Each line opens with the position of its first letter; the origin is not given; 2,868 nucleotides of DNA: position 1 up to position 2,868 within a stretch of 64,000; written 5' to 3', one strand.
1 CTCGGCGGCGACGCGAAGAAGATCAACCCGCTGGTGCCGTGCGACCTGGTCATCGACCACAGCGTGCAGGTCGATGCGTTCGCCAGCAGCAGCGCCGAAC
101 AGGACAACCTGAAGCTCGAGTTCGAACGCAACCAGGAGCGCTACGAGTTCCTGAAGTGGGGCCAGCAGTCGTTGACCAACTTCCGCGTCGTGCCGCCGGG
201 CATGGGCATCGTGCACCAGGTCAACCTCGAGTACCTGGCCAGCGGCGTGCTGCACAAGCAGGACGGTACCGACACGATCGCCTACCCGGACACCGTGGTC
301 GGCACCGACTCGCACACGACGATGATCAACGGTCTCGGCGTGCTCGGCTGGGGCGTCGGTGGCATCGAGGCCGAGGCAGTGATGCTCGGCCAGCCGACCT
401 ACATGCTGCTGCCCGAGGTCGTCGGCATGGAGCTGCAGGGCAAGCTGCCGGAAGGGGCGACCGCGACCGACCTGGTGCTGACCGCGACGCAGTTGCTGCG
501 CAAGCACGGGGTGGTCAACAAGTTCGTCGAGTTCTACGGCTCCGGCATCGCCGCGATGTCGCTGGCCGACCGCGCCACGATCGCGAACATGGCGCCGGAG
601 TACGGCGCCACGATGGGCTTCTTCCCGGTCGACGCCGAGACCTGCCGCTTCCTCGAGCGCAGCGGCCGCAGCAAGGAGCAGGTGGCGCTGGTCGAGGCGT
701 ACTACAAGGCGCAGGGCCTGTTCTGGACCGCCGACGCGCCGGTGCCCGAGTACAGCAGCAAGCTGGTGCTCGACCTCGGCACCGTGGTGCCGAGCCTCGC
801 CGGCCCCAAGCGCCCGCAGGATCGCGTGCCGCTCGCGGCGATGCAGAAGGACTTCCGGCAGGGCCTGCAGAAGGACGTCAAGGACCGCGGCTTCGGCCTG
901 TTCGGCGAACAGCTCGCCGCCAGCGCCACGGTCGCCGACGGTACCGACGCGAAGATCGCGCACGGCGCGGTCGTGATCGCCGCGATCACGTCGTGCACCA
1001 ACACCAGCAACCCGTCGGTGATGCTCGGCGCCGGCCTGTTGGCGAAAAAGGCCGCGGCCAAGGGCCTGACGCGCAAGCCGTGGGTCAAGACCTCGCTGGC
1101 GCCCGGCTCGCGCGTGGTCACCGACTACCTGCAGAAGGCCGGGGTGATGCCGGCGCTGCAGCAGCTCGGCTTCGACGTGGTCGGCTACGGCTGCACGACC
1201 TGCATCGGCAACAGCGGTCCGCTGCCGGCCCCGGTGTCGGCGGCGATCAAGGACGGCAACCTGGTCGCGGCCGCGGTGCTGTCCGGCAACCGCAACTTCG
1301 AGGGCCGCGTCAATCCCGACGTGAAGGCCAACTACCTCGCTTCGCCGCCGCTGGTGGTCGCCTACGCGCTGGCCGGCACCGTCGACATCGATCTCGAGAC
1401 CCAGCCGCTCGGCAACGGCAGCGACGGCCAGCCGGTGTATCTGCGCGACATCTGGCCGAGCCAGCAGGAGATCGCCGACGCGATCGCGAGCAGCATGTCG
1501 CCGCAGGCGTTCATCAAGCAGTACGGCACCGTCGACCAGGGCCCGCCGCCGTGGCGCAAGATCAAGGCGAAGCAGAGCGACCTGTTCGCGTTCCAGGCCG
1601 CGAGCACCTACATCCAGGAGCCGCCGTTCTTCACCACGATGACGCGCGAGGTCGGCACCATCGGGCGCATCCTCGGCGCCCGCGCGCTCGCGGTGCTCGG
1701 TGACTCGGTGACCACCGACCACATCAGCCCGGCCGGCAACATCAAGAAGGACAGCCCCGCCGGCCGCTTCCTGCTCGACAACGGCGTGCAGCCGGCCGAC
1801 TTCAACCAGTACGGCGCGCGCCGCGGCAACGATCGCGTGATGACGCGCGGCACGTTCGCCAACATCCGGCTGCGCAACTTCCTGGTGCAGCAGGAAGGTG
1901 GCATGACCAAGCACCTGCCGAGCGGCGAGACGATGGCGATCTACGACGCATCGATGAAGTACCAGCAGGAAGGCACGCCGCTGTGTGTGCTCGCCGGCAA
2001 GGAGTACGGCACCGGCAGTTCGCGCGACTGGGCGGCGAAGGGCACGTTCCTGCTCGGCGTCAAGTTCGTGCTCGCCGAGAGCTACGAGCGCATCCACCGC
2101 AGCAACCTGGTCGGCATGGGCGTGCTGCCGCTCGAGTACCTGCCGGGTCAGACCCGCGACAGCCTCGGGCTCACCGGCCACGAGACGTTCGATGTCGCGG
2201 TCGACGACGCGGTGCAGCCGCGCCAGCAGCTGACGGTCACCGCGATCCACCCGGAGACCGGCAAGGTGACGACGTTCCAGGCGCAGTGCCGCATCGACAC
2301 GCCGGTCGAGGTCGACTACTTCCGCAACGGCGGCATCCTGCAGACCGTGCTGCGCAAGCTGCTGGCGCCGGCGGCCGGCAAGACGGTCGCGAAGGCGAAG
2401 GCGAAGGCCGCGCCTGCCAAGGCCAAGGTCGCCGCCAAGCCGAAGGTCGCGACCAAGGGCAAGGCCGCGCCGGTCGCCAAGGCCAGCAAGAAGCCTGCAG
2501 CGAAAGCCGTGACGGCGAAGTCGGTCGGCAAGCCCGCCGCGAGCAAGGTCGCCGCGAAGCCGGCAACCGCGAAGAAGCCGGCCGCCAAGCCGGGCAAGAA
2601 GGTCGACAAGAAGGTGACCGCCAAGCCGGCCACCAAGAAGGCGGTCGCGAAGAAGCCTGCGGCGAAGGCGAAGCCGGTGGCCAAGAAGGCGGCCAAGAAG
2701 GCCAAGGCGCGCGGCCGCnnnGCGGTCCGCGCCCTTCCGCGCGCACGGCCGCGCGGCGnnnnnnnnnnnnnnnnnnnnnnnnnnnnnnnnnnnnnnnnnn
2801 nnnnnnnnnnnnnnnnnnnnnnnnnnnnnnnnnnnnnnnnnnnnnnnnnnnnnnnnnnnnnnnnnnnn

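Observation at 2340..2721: Aconitase carrying a roughly 125-aa histone-H1/AlgP-like KAAK repeat tail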

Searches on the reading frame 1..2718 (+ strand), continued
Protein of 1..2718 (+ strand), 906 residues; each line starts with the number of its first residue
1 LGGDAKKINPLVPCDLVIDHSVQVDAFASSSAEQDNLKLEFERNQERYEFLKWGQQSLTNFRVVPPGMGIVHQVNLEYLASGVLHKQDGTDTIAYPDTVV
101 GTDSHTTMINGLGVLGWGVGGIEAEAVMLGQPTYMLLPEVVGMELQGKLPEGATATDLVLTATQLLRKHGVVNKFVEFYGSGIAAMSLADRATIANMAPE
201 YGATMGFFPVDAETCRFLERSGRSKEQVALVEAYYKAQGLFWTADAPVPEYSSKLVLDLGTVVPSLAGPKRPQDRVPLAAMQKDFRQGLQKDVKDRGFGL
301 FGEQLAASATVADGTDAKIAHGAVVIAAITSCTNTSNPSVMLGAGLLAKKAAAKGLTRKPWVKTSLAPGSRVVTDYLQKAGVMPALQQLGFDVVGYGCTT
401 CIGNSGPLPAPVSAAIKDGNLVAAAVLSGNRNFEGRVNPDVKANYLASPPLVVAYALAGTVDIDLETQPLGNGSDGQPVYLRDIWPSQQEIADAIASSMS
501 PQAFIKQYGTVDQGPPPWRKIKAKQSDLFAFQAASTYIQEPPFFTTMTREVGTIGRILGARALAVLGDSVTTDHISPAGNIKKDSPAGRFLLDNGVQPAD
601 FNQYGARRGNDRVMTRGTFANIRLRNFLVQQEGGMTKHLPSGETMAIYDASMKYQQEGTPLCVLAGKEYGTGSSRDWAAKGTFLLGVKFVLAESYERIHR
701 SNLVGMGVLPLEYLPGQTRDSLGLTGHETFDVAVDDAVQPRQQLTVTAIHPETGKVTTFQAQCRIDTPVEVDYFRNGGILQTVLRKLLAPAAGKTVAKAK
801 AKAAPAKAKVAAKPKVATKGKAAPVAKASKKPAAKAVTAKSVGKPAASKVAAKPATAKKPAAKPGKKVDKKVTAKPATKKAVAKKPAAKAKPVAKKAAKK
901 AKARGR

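Call 25: find_encoding_contigs(protein=P0019, flank=10000, max_places=2)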
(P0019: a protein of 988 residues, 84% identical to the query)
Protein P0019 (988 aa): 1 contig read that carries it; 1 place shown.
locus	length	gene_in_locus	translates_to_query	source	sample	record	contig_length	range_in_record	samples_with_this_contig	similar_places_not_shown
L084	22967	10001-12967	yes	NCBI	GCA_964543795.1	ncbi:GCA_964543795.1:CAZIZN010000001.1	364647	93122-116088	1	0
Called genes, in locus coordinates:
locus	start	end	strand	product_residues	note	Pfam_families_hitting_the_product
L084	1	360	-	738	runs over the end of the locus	PF01839:FG-GAP (faint), PF13517:FG-GAP_3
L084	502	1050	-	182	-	PF25087:GMPPB_C (faint), PF14602:Hexapep_2 (faint), PF25084:LbH_EIF2B (weak), PF00132:Hexapep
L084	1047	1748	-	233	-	PF02517:Rce1-like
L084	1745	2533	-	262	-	PF05690:ThiG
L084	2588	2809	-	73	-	PF02597:ThiS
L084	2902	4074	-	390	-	PF17785:PUA_3 (weak), PF10672:Methyltrans_SAM, PF03602:Cons_hypoth95 (weak), PF05175:MTS (weak), PF13847:Methyltransf_31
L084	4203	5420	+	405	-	PF02463:SMC_N, PF11398:DUF2813 (faint), PF13175:AAA_15, PF13476:AAA_23, PF13304:AAA_21, PF13175:AAA_15 (weak)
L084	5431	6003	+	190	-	PF14103:DUF4276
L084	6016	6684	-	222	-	-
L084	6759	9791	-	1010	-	PF00775:Dioxygenase_C (faint), PF02369:Big_1 (faint), PF10670:DUF4198 (faint), PF13715:CarbopepD_reg_2 (faint), PF17789:MG4 (faint), PF09430:EMC7_beta-sandw (faint), PF11974:bMG3 (faint), PF13620:CarboxypepD_reg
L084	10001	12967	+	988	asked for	PF00330:Aconitase, PF00694:Aconitase_C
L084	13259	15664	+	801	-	-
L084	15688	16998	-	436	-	PF02885:Glycos_trans_3N, PF00591:Glycos_transf_3, PF07831:PYNP_C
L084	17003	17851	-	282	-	PF00171:Aldedh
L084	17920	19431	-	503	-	PF00171:Aldedh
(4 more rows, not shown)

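Call 26: find_encoding_contigs(protein=P0061, flank=10000, max_places=2)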
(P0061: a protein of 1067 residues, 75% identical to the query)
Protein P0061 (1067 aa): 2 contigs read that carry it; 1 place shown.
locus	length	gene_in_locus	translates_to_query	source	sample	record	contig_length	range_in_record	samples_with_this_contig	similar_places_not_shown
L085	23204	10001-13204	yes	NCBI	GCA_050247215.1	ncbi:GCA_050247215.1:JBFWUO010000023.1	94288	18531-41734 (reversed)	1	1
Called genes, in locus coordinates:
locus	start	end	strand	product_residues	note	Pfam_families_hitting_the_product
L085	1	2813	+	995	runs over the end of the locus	-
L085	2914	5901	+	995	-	-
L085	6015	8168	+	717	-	PF24681:Kelch_KLHDC2_KLHL20_DRC7, PF24981:Beta-prop_ATRN-LZTR1, PF13415:Beta-prop_FBX42 (weak), PF24681:Kelch_KLHDC2_KLHL20_DRC7, PF13415:Beta-prop_FBX42, PF24981:Beta-prop_ATRN-LZTR1, PF24681:Kelch_KLHDC2_KLHL20_DRC7, PF13415:Beta-prop_FBX42, +3 more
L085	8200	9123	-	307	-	PF00990:GGDEF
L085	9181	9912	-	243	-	-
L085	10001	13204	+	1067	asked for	PF00330:Aconitase, PF00694:Aconitase_C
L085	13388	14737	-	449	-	PF01266:DAO (weak), PF01494:FAD_binding_3 (faint), PF07992:Pyr_redox_2, PF13450:NAD_binding_8 (weak), PF13454:NAD_binding_9 (faint), PF00070:Pyr_redox, PF22366:NDH2_C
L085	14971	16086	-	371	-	-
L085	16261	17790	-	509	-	PF13231:PMT_2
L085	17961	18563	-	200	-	PF00293:NUDIX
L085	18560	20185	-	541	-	PF00501:AMP-binding, PF13193:AMP-binding_C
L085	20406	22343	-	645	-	PF13088:BNR_2 (faint), PF02012:BNR (faint)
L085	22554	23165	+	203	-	PF07638:Sigma70_ECF (weak), PF04542:Sigma70_r2, PF08281:Sigma70_r4_2, PF04545:Sigma70_r4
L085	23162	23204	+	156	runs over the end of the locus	-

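Call 43: predict_structure(alignment_id=A1)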
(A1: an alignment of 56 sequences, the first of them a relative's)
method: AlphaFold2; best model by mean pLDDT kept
length: 1016 residues; sequences in the alignment: 56
mean_pLDDT: 78.1   pTM: 0.80
mean pLDDT of the five models: 78.1, 75.6, 74.8, 72.2, 69.3
residues with pLDDT >= 90: 364; 70-90: 415; 50-70: 113; < 50: 124
segments of 3 or more residues with pLDDT < 50: 686-688, 901-933, 935-1016
pLDDT, mean of each block of 10 residues (from residue 1): 63 90 90 91 89 84 93 90 78 75 90 91 74 76 86 83 88 72 53 79 76 54 60 83 86 93 86 85 85 84 71 75 84 85 92 92 95 86 83 94 85 93 90 91 70 95 95 84 85 94 76 67 93 85 64 88 96 95 96 93 86 78 80 87 73 80 91 82 50 82 82 60 76 81 87 93 95 86 71 91 85 91 93 95 94 97 95 92 91 86 39 35 32 33 29 31 35 32 31 31 32 32
secondary structure, 60 per line:
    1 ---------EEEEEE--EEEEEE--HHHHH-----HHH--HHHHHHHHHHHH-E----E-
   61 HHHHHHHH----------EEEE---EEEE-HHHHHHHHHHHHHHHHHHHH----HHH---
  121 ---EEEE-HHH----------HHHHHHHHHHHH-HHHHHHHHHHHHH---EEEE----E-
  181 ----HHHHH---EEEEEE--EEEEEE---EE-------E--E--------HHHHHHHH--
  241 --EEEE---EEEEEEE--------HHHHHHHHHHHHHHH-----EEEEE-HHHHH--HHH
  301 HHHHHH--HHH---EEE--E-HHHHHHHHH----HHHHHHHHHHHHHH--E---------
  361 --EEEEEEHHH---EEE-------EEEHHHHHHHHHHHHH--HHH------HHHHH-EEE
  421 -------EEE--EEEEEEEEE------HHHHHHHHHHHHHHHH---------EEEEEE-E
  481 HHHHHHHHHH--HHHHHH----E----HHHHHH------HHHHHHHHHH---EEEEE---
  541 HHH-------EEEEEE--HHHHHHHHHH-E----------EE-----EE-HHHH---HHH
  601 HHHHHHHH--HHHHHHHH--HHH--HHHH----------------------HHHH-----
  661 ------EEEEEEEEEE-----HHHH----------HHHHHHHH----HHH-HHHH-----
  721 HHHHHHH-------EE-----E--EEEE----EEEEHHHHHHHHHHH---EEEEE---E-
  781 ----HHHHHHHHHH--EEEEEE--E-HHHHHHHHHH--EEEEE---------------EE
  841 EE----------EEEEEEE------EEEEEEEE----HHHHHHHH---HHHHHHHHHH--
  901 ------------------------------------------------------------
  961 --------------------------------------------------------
elements in order (helices of 4 or more, strands of 3 or more residues): E10-15 E18-23 H26-30 H41-52 H61-68 E79-82 E86-89 H91-110 E124-127 H142-153 H155-167 E171-174 H185-189 E193-198 E201-206 H231-238 E243-246 E250-256 H265-279 E285-289 H291-295 H298-306 E315-317 H322-330 H335-348 E363-368 E375-377 E385-387 H388-400 H412-416 E418-420 E428-430 E433-441 H448-463 E473-478 H481-490 H493-498 H508-513 H520-529 E533-537 E551-556 H559-568 H591-594 H598-608 H611-618 H626-629 H652-655 E667-676 H682-685 H696-703 H712-715 H721-727 E745-748 E753-756 H757-767 E771-775 H785-794 E797-802 H807-816 E819-823 E839-842 E853-859 E866-873 H878-885 H889-898

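Call 51: search_protein_representatives(protein=window:1-2364:+)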
Query: 788 residues. Proteins with E-value up to 0.001 (for the whole library): 23336; up to 1e-10: 14357; up to 1e-30: 4836. The best 150 are listed.
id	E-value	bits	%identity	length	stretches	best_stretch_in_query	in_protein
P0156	0.0e+00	1042.5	61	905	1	1-787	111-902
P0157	0.0e+00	1013.7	62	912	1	1-788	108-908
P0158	7.7e-286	966.4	58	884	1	1-787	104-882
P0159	3.6e-280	947.7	59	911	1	1-787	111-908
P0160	1.7e-266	902.5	53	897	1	1-787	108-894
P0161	2.0e-265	898.9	55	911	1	5-784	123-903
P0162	9.3e-264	893.4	56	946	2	308-787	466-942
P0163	3.0e-253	858.7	53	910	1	2-787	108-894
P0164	1.5e-252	856.4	57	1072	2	318-787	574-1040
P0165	6.1e-251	851.0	53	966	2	36-786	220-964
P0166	5.8e-250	847.8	53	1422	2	7-408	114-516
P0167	3.1e-247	838.8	51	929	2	299-786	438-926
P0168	9.2e-243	824.0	51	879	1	5-785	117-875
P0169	2.9e-234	795.9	49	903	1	1-787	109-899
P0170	1.5e-232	790.2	49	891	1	2-786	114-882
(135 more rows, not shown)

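Call 56: search_protein_families(library=ncbifam, proteins=[P0001], max_evalue=0.001)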
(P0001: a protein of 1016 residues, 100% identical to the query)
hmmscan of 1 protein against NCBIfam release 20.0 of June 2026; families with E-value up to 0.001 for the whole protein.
P0001 (1016 aa): 25 families
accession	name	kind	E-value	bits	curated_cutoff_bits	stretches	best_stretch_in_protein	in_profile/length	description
NF006757.0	PRK09277.1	subfamily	0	1391.2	686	1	4-899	4-886/888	aconitate hydratase AcnA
TIGR01341.1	aconitase_1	equivalog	0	1346.6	945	1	19-898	2-876/876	aconitate hydratase AcnA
NF009520.0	PRK12881.1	subfamily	0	1338.6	905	1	7-899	6-892/893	aconitate hydratase AcnA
TIGR02333.1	2met_isocit_dHY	equivalog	8.1e-242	804.8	1419.85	1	22-897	16-856/858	Fe/S-dependent 2-methylisocitrate dehydratase AcnD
NF005558.0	PRK07229.1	equivalog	3e-90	303.6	612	1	78-894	23-642/647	aconitate hydratase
TIGR01342.1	acon_putative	hypoth_equivalog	2.8e-64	217.5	719.15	3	140-389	58-279/655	putative aconitate hydratase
TIGR01340.1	aconitase_mito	equivalog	3.5e-64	217.4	825.35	3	120-396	81-335/745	aconitate hydratase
NF001614.1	PRK00402.1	subfamily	4.5e-42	144.2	385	2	191-392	98-286/415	aconitase/3-isopropylmalate dehydratase large subunit family protein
NF009116.0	PRK12466.1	subfamily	2e-41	142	531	1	164-571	94-462/472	3-isopropylmalate dehydratase large subunit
NF004016.0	PRK05478.1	subfamily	3.2e-34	118.3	510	1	183-571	98-460/468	3-isopropylmalate dehydratase large subunit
TIGR02086.1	IPMI_arch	subfamily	6.2e-34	117.4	410.15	2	189-390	92-279/411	3-isopropylmalate dehydratase/homoaconitate hydratase family large subunit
TIGR01343.1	hacA_fam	subfamily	2.1e-32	112.2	385.7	2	191-388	95-279/412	homoaconitate hydratase family protein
TIGR00139.1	h_aconitase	equivalog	2.3e-32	112.2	529.9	2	182-380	91-304/709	homoaconitase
TIGR02083.1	LEU2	equivalog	5.1e-29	101.4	610.65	2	205-391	113-285/419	3-isopropylmalate dehydratase large subunit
TIGR00170.1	leuC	equivalog_domain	6.6e-25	87.6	560.25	1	182-570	96-459/466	3-isopropylmalate dehydratase large subunit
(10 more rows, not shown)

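Call 61: find_homologous_proteins(query=L073:3662-6676:+, max_evalue=1e-50)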
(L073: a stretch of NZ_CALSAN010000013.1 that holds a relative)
Query L073:3662-6676:+ (1005 aa): 8000 proteins with E <= 1e-50 among 8000 candidates; the best 120 are listed.
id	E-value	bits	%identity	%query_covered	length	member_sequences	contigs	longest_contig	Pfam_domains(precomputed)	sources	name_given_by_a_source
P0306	0.0e+0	2084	95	93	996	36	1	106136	PF00694.26,PF00330.26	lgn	-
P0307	0.0e+0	2036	94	90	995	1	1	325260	PF00694.26,PF00330.26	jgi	jgi:aconitate hydratase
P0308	0.0e+0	1991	94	89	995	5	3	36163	PF00694.26,PF00330.26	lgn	-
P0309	0.0e+0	1941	90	90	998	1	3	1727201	PF00694.26,PF00330.26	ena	-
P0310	0.0e+0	1922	84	100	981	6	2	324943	PF00694.26,PF00330.26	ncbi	-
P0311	0.0e+0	1918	85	100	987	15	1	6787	PF00694.26,PF00330.26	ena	-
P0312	0.0e+0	1915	88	93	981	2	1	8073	PF00694.26,PF00330.26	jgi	-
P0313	0.0e+0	1854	88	90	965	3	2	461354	PF00694.26,PF00330.26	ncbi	-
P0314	0.0e+0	1854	88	89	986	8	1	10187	PF00694.26,PF00330.26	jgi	-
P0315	0.0e+0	1853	88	89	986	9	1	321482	PF00694.26,PF00330.26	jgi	-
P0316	0.0e+0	1843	88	90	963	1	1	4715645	PF00694.26,PF00330.26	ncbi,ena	-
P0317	0.0e+0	1838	87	90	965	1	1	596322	PF00694.26,PF00330.26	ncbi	-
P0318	0.0e+0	1823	88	89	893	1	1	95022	PF00694.26,PF00330.26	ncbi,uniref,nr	ncbi:aconitate hydratase AcnA [Ferrovibrio sp.]|uniref:aconitate hydratase AcnA n=1 Tax=Ferrovibrio 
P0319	0.0e+0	1807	85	90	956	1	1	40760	PF00694.26,PF00330.26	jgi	-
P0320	0.0e+0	1613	76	89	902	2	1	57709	PF00694.26,PF00330.26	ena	-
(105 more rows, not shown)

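Call 67: search_solved_structures(query=P0001, max_evalue=1e-20)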
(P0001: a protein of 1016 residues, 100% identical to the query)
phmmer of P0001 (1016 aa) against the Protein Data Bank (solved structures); distinct sequences matched with E-value up to 1e-20: 10.
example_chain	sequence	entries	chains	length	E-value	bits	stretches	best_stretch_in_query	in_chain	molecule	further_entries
2b3x_A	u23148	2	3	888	0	1091.5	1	22-897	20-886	Iron-responsive element binding protein 1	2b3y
3sn2_A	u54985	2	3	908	0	1083.9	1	30-897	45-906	Cytoplasmic aconitate hydratase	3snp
6vcd_A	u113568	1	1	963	6.8e-281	937.6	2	146-897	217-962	Iron-responsive element binding protein 2, isoform CRA_a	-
1aco_A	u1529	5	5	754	9.6e-46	159.3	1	114-389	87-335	ACONITASE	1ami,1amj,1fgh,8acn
1nis_A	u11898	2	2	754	1.8e-45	158.4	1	114-389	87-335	ACONITASE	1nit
5acn_A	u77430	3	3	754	4.9e-45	156.9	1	114-391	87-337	ACONITASE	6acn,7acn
1b0k_A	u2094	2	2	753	1.3e-44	155.6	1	114-391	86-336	PROTEIN (ACONITASE) | MITOCHONDRIAL ACONITASE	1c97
1c96_A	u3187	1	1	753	1.3e-44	155.6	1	114-391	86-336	MITOCHONDRIAL ACONITASE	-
1b0j_A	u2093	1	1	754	1.3e-44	155.6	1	114-391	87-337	ACONITATE HYDRATASE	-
1b0m_A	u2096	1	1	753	1.7e-44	155.1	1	114-391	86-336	PROTEIN (ACONITASE)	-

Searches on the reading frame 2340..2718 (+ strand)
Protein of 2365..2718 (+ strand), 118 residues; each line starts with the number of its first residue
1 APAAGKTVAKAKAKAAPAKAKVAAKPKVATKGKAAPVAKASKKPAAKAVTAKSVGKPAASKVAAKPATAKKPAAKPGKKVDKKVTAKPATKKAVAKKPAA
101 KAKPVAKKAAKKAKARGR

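Call 3: search_protein_families(library=pfam, proteins=[window:2340-2718:+], max_evalue=0.01)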
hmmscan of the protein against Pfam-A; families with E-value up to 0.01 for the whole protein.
window:2340-2718:+ (126 aa): 0 families

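Call 20: find_homologous_proteins(query=window:2365-2718:+, max_evalue=0.001)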
Query window:2365-2718:+: 8000 candidates shared short words with the query, none scored E <= 0.001.

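Call 55: search_protein_families(library=pfam, proteins=[window:2365-2718:+], max_evalue=10)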
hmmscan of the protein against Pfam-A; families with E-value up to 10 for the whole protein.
window:2365-2718:+ (118 aa): 0 families
